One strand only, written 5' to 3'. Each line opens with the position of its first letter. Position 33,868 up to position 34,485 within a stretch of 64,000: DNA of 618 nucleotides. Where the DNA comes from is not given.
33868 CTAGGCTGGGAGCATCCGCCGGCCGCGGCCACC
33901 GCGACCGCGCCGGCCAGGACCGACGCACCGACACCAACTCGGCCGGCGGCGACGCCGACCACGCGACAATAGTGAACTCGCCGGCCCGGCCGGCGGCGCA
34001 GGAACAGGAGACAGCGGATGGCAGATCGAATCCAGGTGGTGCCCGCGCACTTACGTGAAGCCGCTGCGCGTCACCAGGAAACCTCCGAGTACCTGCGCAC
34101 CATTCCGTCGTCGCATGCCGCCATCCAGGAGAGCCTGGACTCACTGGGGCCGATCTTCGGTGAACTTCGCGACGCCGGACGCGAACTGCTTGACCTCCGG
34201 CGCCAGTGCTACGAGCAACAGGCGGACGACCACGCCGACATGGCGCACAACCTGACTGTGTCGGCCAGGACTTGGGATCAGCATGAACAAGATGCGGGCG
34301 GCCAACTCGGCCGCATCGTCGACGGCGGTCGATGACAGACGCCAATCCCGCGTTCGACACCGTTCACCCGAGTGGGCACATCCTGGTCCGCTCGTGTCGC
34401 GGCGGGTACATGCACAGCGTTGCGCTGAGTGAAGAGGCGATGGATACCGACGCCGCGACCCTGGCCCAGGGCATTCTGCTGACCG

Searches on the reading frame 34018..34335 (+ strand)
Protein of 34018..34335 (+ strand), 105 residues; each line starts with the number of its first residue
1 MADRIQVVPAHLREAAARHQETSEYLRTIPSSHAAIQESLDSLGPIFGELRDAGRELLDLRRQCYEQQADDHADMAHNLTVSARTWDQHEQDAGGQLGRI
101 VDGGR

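Call 6: search_protein_families(library=pfam, proteins=[window:34018-34335:+], max_evalue=0.01)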
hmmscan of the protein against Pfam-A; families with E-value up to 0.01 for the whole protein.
window:34018-34335:+ (105 aa): 1 family
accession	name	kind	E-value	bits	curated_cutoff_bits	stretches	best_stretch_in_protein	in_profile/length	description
PF10824.14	T7SS_ESX_EspC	-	3e-27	95.4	23.5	1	1-98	1-99/100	Excreted virulence factor EspC, type VII ESX diderm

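Call 75: search_solved_structures(query=window:34018-34335:+, max_evalue=0.01)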
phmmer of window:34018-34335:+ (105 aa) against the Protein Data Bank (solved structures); distinct sequences matched with E-value up to 0.01: 0.

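Call 77: search_protein_families(library=ncbifam, proteins=[window:34018-34335:+], max_evalue=0.001)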
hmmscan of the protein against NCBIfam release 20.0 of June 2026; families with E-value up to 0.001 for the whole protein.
window:34018-34335:+ (105 aa): 0 families
